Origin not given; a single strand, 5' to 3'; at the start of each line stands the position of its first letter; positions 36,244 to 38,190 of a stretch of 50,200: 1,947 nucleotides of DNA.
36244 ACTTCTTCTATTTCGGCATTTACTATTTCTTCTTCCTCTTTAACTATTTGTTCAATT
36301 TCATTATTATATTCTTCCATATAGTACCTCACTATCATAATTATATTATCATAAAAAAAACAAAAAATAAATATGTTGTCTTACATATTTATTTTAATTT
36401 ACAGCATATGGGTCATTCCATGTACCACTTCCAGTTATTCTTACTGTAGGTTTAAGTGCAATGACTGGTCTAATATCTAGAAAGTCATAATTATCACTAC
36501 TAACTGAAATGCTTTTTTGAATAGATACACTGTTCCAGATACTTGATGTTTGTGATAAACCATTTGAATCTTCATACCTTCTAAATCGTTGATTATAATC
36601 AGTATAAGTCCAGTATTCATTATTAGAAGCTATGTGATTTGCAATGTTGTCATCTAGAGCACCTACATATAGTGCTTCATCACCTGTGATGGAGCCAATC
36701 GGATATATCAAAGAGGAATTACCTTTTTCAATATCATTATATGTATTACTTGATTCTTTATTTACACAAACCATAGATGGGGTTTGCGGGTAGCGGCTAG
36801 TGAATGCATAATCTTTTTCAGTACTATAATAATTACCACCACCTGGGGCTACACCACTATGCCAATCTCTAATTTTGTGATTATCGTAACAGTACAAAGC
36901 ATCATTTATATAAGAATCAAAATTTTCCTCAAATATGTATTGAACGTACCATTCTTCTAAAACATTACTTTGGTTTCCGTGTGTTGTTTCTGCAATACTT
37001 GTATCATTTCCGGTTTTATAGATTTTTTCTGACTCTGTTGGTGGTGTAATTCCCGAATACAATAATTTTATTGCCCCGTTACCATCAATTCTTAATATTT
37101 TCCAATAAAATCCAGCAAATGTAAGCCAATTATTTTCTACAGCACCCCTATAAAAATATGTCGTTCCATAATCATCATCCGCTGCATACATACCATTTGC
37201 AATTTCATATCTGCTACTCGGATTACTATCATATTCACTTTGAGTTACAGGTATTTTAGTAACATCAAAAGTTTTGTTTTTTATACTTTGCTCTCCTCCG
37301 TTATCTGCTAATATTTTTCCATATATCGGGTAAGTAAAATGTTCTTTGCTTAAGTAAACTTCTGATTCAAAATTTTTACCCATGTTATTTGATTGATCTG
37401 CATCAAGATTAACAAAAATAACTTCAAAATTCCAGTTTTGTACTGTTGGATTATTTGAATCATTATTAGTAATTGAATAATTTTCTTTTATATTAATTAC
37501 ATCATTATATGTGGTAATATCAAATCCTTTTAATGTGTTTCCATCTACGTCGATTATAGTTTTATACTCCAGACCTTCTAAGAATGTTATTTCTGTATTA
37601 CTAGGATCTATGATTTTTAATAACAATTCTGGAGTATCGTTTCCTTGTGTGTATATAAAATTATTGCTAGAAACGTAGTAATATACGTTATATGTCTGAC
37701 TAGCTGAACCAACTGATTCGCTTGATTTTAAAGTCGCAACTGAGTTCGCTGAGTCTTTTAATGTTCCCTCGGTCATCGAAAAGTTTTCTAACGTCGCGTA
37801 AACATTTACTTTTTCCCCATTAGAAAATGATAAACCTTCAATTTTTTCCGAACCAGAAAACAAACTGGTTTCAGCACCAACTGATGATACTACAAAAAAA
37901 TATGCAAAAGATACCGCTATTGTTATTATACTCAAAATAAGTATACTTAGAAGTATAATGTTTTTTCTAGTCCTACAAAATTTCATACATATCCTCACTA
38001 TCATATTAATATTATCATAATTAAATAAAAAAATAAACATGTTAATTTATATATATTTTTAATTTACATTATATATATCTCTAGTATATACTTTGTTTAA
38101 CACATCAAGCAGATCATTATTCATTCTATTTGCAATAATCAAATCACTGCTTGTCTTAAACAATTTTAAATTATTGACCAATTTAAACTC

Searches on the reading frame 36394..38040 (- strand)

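Call 4: search_protein_families(library=pfam, proteins=[window:36394-38040:-], max_evalue=1)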
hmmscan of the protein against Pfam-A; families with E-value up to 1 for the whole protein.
window:36394-38040:- (548 aa): 1 family
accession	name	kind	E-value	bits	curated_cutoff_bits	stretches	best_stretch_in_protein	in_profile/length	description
PF09244.16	Suc_Porlyase_C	-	0.77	10.7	23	0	79-112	24-56/67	Sucrose phosphorylase, C-terminal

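Call 5: search_protein_families(library=ncbifam, proteins=[window:36394-38040:-], max_evalue=1)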
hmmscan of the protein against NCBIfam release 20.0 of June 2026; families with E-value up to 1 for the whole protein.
window:36394-38040:- (548 aa): 0 families

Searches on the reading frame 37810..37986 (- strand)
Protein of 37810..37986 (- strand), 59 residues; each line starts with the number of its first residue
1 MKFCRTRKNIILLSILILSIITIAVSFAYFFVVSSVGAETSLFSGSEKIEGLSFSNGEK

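Call 24: search_protein_families(library=ncbifam, proteins=[window:37810-37986:-], max_evalue=10)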
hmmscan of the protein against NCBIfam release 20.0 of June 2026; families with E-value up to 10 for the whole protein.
seq(59 aa): 2 families
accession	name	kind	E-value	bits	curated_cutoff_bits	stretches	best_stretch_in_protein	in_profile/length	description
TIGR01006.1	polys_exp_MPA1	subfamily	0.021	14.2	296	1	2-47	15-58/226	CspC family polysaccharide chain length determinant protein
NF011715.0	PRK15136.1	equivalog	0.19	10.3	563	1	5-35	18-47/390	multidrug efflux MFS transporter periplasmic adaptor subunit EmrA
